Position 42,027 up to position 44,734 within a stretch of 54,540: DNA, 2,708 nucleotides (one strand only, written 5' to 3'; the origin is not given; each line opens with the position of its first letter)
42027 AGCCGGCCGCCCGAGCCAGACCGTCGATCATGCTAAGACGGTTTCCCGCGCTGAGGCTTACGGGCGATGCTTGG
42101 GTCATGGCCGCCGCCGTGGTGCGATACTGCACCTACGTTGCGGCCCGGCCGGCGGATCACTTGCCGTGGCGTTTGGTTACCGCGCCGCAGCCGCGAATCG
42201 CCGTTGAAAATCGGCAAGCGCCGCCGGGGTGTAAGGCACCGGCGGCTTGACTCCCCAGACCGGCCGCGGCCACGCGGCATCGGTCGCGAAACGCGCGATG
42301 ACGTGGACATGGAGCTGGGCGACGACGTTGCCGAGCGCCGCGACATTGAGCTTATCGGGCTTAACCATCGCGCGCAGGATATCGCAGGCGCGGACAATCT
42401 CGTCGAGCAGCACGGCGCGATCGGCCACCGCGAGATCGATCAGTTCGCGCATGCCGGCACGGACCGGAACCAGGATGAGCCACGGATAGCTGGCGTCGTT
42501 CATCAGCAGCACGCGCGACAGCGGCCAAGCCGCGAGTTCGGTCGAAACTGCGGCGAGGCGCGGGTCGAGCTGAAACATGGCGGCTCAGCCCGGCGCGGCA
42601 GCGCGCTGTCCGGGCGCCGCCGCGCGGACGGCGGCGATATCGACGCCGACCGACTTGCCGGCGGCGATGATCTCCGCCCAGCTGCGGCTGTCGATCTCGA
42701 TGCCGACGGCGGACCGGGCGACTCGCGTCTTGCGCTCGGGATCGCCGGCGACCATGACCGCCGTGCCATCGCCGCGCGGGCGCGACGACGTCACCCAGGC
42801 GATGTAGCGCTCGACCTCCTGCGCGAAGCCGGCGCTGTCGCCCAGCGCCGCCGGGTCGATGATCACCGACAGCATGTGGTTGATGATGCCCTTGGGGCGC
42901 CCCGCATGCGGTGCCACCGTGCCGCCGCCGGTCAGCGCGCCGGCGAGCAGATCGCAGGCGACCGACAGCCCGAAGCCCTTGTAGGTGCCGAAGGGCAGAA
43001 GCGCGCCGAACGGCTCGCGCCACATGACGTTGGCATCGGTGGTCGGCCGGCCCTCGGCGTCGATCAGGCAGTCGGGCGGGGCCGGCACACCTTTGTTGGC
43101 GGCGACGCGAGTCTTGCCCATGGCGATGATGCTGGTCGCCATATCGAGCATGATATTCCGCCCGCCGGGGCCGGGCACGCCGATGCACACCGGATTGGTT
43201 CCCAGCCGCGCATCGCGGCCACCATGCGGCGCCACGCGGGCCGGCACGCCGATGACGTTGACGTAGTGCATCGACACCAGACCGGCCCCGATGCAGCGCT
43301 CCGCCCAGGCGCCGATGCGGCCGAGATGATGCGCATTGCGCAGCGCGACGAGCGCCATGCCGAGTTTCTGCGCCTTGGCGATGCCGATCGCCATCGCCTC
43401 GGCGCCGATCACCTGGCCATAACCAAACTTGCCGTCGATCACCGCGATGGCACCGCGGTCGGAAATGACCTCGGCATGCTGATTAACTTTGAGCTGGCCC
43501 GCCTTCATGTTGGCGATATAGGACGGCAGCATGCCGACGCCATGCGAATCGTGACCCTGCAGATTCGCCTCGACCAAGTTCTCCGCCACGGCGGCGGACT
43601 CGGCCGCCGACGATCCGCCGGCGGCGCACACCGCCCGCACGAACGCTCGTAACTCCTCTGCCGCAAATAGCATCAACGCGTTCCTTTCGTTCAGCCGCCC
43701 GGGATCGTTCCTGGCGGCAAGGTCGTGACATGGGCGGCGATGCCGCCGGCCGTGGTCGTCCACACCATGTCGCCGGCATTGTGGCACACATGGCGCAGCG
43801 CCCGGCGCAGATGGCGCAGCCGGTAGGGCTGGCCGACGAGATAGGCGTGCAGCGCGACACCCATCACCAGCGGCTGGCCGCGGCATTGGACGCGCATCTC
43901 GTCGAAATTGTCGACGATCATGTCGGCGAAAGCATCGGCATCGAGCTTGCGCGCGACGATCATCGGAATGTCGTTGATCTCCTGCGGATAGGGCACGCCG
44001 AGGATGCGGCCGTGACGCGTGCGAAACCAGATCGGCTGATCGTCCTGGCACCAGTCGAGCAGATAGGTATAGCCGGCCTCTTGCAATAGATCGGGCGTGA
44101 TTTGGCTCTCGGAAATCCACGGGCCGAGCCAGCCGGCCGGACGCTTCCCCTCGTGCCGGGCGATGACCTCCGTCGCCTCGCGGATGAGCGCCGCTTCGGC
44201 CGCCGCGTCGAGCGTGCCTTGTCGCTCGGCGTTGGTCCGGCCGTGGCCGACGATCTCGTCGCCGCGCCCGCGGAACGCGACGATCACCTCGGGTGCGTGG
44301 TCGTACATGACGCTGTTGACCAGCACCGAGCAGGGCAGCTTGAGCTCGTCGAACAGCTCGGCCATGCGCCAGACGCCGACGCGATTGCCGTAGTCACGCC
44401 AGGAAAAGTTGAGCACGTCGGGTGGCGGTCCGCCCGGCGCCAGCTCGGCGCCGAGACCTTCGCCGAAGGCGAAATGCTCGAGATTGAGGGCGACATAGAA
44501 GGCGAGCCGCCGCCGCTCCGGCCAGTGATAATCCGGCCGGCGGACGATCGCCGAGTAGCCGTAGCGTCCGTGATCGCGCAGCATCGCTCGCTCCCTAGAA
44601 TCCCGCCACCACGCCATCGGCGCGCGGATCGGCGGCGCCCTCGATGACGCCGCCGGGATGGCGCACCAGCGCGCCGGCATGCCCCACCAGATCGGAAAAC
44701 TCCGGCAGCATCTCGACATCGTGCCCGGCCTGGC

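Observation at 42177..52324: Nine-gene, 10-kb operon: variant oxalurate/oxamate module built around FdrA-DUF1116-DUF2877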

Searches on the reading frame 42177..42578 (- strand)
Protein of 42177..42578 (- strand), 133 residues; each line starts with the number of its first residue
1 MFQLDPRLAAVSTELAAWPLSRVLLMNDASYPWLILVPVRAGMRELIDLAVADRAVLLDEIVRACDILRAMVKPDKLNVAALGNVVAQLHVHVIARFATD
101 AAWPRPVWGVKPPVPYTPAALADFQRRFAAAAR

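Call 4: search_protein_families(library=pfam, proteins=[window:42177-42578:-], max_evalue=0.01)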
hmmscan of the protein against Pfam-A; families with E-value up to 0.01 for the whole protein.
window:42177-42578:- (133 aa): 1 family
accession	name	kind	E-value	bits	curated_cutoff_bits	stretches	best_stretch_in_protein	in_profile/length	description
PF01230.28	HIT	-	6.4e-13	49.6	21.5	1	19-97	13-96/98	HIT domain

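Call 5: search_protein_families(library=ncbifam, proteins=[window:42177-42578:-], max_evalue=0.001)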
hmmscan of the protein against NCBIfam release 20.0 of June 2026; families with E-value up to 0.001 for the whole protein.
window:42177-42578:- (133 aa): 1 family
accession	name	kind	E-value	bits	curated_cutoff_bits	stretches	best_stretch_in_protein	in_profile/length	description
NF052622.1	ATPAdlTfActino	equivalog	2.8e-05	23.7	290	1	33-103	74-149/176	ATP adenylyltransferase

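Call 45: search_solved_structures(query=window:42177-42578:-, max_evalue=0.01)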
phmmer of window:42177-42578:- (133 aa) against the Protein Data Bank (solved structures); distinct sequences matched with E-value up to 0.01: 7.
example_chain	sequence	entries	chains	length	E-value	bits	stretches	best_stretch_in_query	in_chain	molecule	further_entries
3i4s_A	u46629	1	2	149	1.8e-33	118.4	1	4-124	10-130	HISTIDINE TRIAD PROTEIN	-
3ohe_A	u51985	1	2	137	8.3e-31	109.8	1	1-124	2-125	Histidine triad (HIT) protein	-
3nrd_A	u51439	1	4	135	4.9e-25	91.2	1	2-118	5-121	histidine triad (HIT) protein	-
3i24_A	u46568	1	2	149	5.4e-24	87.8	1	2-111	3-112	HIT family hydrolase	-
2oik_A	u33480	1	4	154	1.2e-13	54.4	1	19-111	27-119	Histidine triad (HIT) protein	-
6af2_A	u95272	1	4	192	0.00029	24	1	33-111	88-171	HIT domain-containing protein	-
3ano_A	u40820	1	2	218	0.0082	19.3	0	33-111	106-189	AP-4-A phosphorylase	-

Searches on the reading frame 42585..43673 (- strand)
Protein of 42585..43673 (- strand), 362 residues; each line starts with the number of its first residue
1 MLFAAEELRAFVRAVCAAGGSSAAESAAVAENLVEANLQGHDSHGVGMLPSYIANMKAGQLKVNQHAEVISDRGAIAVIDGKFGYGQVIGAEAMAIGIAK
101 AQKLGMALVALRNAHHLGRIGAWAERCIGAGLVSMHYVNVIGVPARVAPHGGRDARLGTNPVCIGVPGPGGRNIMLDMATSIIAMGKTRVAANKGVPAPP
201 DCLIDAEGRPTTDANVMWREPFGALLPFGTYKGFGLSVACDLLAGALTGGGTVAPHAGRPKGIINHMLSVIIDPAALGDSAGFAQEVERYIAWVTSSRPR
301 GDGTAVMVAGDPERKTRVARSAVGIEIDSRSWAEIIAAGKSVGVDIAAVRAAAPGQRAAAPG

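Call 44: search_solved_structures(query=window:42585-43673:-, max_evalue=1e-10)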
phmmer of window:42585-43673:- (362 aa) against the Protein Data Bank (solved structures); distinct sequences matched with E-value up to 1e-10: 13.
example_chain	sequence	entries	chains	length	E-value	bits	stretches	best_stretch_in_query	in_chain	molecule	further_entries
2g8y_A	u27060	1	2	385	3.7e-96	325.7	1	3-350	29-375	Malate/L-lactate dehydrogenases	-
2x06_A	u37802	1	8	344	8.7e-50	173.1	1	21-344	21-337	L-SULFOLACTATE DEHYDROGENASE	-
3uoe_A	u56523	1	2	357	7.7e-42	147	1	23-329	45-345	Dehydrogenase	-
1v9n_A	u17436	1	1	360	2.2e-41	145.5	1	8-345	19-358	Malate dehydrogenase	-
1vbi_A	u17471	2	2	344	1e-40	143.3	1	3-344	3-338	Type 2 malate/lactate dehydrogenase | malate/L-lactate dehydrogenase family protein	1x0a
1wtj_A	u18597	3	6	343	5.7e-38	134.3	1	10-291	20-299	ureidoglycolate dehydrogenase | delta1-piperideine-2-carboxylate reductase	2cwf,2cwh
1nxu_A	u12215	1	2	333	6.2e-31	111.1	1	5-337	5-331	Hypothetical oxidoreductase yiaK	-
1s20_A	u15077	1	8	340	6.5e-31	111.1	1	5-337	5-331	Hypothetical oxidoreductase yiaK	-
1z2i_A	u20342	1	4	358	3.1e-29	105.5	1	4-331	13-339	malate dehydrogenase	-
4h8a_A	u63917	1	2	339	3.4e-26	95.5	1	7-328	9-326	Ureidoglycolate dehydrogenase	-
4fjs_A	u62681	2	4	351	3.9e-26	95.4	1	7-328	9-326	Ureidoglycolate dehydrogenase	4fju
1xrh_A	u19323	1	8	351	4.7e-26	95.1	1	14-328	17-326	Ureidoglycolate Dehydrogenase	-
3i0p_A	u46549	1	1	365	3.8e-21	78.9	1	7-215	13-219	Malate dehydrogenase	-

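Call 65: find_homologous_proteins(query=window:42585-43673:-, max_evalue=1e-40)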
Query window:42585-43673:- (362 aa): 7746 proteins with E <= 1e-40 among 8000 candidates; the best 120 are listed.
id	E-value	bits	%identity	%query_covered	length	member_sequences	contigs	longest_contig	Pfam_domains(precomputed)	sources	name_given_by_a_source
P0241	3.9e-231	784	100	100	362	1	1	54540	PF02615.20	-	-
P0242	6.0e-204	695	88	100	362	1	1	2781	PF02615.20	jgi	jgi:uncharacterized oxidoreductase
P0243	6.7e-129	448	60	95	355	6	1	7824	PF02615.20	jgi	jgi:uncharacterized oxidoreductase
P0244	3.0e-128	446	60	95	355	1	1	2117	PF02615.20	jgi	-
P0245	2.4e-127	443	58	98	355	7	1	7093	PF02615.20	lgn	-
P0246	8.9e-127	441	60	95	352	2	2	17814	PF02615.20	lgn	-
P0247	1.2e-125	438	58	98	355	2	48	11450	PF02615.20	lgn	-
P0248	1.8e-125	437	58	96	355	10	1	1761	PF02615.20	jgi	-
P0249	3.5e-125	436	58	98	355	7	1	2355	PF02615.20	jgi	jgi:hydroxycarboxylate dehydrogenase B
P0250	5.8e-125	435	59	98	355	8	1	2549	PF02615.20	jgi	jgi:uncharacterized oxidoreductase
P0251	3.0e-124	433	59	98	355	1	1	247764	PF02615.20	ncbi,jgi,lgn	jgi:uncharacterized oxidoreductase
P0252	9.2e-124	431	60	98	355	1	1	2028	PF02615.20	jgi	jgi:uncharacterized oxidoreductase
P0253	1.4e-123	431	58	95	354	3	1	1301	PF02615.20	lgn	-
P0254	2.8e-122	426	59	95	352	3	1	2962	PF02615.20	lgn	-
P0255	3.0e-122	426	58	95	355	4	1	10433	PF02615.20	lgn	-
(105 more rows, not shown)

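Call 66: find_encoding_contigs(protein=P0242, flank=10000, max_places=2)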
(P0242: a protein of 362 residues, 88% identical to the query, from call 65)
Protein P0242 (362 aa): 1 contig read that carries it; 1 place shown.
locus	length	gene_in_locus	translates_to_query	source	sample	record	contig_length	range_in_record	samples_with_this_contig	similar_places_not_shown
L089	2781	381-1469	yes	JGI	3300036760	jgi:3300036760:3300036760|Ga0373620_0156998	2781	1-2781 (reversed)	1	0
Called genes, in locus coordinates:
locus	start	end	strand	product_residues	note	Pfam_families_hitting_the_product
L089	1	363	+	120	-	?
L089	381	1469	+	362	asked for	PF02615:Ldh_2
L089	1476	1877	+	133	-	PF01230:HIT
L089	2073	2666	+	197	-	PF04955:HupE_UreJ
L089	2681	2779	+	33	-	?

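Call 67: find_encoding_contigs(protein=P0243, flank=10000, max_places=2)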
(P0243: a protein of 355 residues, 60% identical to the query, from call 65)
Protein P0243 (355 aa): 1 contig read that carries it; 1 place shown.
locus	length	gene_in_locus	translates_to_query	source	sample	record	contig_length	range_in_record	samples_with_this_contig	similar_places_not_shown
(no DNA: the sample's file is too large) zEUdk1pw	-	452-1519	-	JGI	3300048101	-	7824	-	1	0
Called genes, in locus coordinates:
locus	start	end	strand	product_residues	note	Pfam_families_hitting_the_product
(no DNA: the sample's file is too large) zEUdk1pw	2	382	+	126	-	?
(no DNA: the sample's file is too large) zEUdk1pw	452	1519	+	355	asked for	PF02615:Ldh_2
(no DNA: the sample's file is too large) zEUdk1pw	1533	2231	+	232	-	PF13489:Methyltransf_23, PF13649:Methyltransf_25, PF13847:Methyltransf_31, PF08241:Methyltransf_11, PF08242:Methyltransf_12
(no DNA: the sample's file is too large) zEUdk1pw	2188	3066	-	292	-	PF04794:YdjC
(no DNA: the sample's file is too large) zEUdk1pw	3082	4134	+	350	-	PF00535:Glycos_transf_2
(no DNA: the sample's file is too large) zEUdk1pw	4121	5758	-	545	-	PF13231:PMT_2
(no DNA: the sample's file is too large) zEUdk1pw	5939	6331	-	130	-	PF04138:GtrA_DPMS_TM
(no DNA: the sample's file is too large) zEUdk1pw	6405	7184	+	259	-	PF00561:Abhydrolase_1, PF00975:Thioesterase (weak), PF12146:Hydrolase_4, PF12697:Abhydrolase_6, PF00561:Abhydrolase_1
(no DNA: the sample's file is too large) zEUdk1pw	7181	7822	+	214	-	?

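Call 68: find_encoding_contigs(protein=P0251, flank=8000, max_places=1)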
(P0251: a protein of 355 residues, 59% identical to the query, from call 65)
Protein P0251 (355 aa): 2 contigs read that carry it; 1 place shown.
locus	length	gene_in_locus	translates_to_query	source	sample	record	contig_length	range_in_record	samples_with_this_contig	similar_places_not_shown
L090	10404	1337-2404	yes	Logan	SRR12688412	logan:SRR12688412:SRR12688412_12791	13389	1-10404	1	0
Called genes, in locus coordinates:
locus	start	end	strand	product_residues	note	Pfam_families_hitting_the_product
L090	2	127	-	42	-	?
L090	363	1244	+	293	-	PF23023:Anti-Pycsar_Apyc1, PF00753:Lactamase_B, PF12706:Lactamase_B_2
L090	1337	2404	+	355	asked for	PF02615:Ldh_2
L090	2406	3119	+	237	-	PF13489:Methyltransf_23, PF08241:Methyltransf_11, PF08242:Methyltransf_12, PF13649:Methyltransf_25, PF13847:Methyltransf_31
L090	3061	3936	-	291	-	PF04794:YdjC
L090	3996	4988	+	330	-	PF00535:Glycos_transf_2, PF13641:Glyco_tranf_2_3 (weak)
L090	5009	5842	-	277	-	PF00126:HTH_1, PF13556:HTH_30 (faint)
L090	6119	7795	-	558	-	PF13231:PMT_2 (weak)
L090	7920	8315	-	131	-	PF04138:GtrA_DPMS_TM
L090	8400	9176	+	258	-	PF03096:Ndr, PF00561:Abhydrolase_1, PF00975:Thioesterase (weak), PF12146:Hydrolase_4, PF12697:Abhydrolase_6, PF12695:Abhydrolase_5 (faint), PF00561:Abhydrolase_1 (weak)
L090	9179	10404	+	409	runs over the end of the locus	PF02771:Acyl-CoA_dh_N, PF02770:Acyl-CoA_dh_M, PF00441:Acyl-CoA_dh_1, PF08028:Acyl-CoA_dh_2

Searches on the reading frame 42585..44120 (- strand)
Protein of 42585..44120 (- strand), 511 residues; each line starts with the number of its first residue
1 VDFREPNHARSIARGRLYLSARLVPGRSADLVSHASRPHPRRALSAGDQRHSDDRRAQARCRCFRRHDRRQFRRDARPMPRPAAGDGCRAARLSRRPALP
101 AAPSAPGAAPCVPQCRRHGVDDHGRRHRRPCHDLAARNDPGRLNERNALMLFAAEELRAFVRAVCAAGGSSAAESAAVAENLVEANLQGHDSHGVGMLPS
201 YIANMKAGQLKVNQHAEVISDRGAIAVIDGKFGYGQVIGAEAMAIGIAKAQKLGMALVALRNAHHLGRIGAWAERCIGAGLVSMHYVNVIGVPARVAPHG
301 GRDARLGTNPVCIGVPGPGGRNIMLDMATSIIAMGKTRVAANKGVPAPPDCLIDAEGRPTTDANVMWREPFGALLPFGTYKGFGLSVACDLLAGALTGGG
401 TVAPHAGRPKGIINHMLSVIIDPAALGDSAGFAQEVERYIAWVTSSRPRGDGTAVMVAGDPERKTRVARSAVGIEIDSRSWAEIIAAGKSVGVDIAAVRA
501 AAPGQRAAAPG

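Call 4: search_protein_families(library=pfam, proteins=[window:42585-44120:-], max_evalue=0.01)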
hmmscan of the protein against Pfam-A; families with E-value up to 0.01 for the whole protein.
window:42585-44120:- (511 aa): 1 family
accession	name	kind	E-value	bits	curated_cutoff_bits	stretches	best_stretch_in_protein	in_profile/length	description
PF02615.19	Ldh_2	-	3.3e-104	349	38.8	1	153-484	2-332/333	Malate/L-lactate dehydrogenase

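Call 5: search_protein_families(library=ncbifam, proteins=[window:42585-44120:-], max_evalue=0.001)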
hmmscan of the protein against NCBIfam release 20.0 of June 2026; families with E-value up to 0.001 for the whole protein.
window:42585-44120:- (511 aa): 5 families
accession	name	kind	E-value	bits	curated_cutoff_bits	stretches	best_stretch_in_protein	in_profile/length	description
NF007504.0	PRK10098.1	equivalog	3.5e-133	443.8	336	1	152-500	7-353/360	malate/lactate/ureidoglycolate dehydrogenase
NF040650.1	sulfolac_dhydr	equivalog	3.3e-63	214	500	1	152-495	3-337/339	L-sulfolactate dehydrogenase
NF009750.0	PRK13260.1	equivalog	4.2e-46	157.6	316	1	155-485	6-330/332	3-dehydro-L-gulonate 2-dehydrogenase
NF011599.0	PRK15025.1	equivalog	1.2e-34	120.1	356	1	153-477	4-324/349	ureidoglycolate dehydrogenase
TIGR03175.1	AllD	equivalog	2.6e-32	112.3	496.2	1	153-477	4-324/349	ureidoglycolate dehydrogenase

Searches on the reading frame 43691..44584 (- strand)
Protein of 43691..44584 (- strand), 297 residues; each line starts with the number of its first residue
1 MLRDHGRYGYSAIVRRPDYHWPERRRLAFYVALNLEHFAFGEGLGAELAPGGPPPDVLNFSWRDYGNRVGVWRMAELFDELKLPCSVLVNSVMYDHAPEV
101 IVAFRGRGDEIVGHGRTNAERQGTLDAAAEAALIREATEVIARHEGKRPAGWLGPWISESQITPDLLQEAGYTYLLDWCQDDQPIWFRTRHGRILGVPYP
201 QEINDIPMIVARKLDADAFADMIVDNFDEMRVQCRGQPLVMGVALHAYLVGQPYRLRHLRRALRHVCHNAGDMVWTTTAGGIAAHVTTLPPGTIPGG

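Call 43: search_solved_structures(query=window:43691-44584:-, max_evalue=0.001)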
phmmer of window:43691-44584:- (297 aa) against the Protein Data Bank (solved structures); distinct sequences matched with E-value up to 0.001: 5.
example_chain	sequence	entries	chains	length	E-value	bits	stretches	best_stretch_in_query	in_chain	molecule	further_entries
3cl6_A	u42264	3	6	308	2.6e-26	96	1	16-289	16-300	Puue allantoinase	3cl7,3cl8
1z7a_A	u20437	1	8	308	1.1e-24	90.6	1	16-285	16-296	conserved hypothetical protein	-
3s6o_A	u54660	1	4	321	4e-21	79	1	20-285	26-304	Polysaccharide deacetylase family protein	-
3rxz_A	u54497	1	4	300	7.8e-12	48.4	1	60-288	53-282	Polysaccharide deacetylase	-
3qbu_A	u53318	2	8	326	1.5e-08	37.7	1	61-182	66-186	Putative uncharacterized protein | peptidoglycan deacetylase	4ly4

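Call 56: find_homologous_proteins(query=window:43691-44584:-, max_evalue=1e-30)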
Query window:43691-44584:- (297 aa): 7999 proteins with E <= 1e-30 among 8000 candidates; the best 120 are listed.
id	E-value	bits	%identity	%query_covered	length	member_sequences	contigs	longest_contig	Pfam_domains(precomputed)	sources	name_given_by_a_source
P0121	9.0e-206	701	100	100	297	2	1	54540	-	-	-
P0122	6.9e-155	533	76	100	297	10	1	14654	-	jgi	jgi:peptidoglycan/xylan/chitin deacetylase (PgdA/CDA1 family)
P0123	1.3e-153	529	76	100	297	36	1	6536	-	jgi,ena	jgi:peptidoglycan/xylan/chitin deacetylase (PgdA/CDA1 family)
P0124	9.8e-153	526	76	100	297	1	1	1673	-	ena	-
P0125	1.0e-152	526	76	100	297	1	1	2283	-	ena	-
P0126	3.7e-152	524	75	100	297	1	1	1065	-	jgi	jgi:peptidoglycan/xylan/chitin deacetylase (PgdA/CDA1 family)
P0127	5.5e-152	524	75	100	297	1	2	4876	-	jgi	jgi:peptidoglycan/xylan/chitin deacetylase (PgdA/CDA1 family)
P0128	6.9e-152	523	76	100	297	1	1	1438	-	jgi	jgi:peptidoglycan/xylan/chitin deacetylase (PgdA/CDA1 family)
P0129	1.5e-151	522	75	100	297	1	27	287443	-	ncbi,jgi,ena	ncbi:MAG: polysaccharide deacetylase family protein [Rhodospirillales bacterium]|jgi:peptidoglycan/x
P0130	1.1e-150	520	75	99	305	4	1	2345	-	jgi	jgi:peptidoglycan/xylan/chitin deacetylase (PgdA/CDA1 family)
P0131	1.4e-149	516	75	100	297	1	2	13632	-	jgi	-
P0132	1.4e-149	516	75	100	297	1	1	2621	-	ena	-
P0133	1.8e-149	516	75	100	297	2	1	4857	-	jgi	jgi:peptidoglycan/xylan/chitin deacetylase (PgdA/CDA1 family)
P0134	2.1e-149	515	75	98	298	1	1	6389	-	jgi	jgi:peptidoglycan/xylan/chitin deacetylase (PgdA/CDA1 family)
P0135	2.4e-149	515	75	98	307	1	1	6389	-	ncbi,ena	-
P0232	4.3e-141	488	71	100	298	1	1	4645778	-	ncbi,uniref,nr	ncbi:polysaccharide deacetylase family protein [Lichenihabitans psoromatis]|uniref:polysaccharide de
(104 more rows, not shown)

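Call 57: find_encoding_contigs(protein=P0129, flank=10000, max_places=3)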
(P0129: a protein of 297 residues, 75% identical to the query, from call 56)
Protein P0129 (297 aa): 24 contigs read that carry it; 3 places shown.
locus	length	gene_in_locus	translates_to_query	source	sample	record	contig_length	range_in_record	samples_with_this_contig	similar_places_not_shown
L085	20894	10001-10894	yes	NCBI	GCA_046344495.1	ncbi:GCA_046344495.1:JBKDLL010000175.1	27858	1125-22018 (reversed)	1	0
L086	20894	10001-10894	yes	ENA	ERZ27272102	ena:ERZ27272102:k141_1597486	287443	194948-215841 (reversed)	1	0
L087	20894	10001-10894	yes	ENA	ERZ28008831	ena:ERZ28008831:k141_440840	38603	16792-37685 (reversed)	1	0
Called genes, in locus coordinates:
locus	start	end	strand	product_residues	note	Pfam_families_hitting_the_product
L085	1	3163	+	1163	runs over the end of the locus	PF02574:S-methyl_trans, PF00809:Pterin_bind, PF02607:B12-binding_2, PF02310:B12-binding, PF02965:Met_synt_B12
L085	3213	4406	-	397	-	PF13784:Fic_N, PF02661:Fic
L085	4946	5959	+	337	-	PF02615:Ldh_2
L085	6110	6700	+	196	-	PF13489:Methyltransf_23, PF08241:Methyltransf_11, PF08242:Methyltransf_12, PF13649:Methyltransf_25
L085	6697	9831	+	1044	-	PF04851:ResIII, PF00270:DEAD (weak), PF00271:Helicase_C, PF11907:DUF3427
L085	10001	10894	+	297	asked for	-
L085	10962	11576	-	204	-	PF04191:PEMT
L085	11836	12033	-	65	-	-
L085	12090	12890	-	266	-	PF00561:Abhydrolase_1, PF12146:Hydrolase_4 (weak), PF12697:Abhydrolase_6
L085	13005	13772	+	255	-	PF03372:Exo_endo_phos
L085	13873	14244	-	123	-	-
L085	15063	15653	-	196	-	PF05962:HutD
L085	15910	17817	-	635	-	PF00005:ABC_tran, PF02463:SMC_N (faint), PF13555:AAA_29 (faint), PF01926:MMR_HSR1 (faint), PF12848:ABC_tran_Xtn, PF00005:ABC_tran, PF13304:AAA_21 (weak), PF16326:ABC_tran_CTD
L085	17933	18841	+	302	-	PF00892:EamA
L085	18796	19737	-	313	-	PF13468:Glyoxalase_3, PF13669:Glyoxalase_4 (faint)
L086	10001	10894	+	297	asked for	-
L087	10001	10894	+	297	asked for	-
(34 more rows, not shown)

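Call 58: find_encoding_contigs(protein=P0232, flank=10000, max_places=2)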
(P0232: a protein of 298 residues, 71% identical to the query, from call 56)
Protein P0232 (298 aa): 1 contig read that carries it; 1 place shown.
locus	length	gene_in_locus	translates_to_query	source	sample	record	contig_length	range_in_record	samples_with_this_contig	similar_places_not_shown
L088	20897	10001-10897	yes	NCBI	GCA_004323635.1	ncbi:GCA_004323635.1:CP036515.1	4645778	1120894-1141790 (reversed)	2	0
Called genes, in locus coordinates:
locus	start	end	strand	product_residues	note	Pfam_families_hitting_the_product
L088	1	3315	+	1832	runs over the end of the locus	PF06165:GH94_b-supersand, PF17167:Glyco_hydro_94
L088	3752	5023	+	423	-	PF00149:Metallophos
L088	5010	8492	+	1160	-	PF02463:SMC_N (faint), PF13476:AAA_23, PF13514:AAA_27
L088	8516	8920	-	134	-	-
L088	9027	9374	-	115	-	-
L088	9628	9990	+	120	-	-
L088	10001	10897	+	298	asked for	-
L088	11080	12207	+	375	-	PF13407:Peripla_BP_4, PF00532:Peripla_BP_1 (weak)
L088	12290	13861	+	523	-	PF00005:ABC_tran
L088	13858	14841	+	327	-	PF02653:BPD_transp_2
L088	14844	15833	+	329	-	PF02653:BPD_transp_2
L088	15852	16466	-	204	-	-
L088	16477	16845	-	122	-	PF06305:LapA_dom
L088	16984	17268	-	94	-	PF00216:Bac_DNA_binding, PF18291:HU-HIG (weak)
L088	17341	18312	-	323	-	PF01343:Peptidase_S49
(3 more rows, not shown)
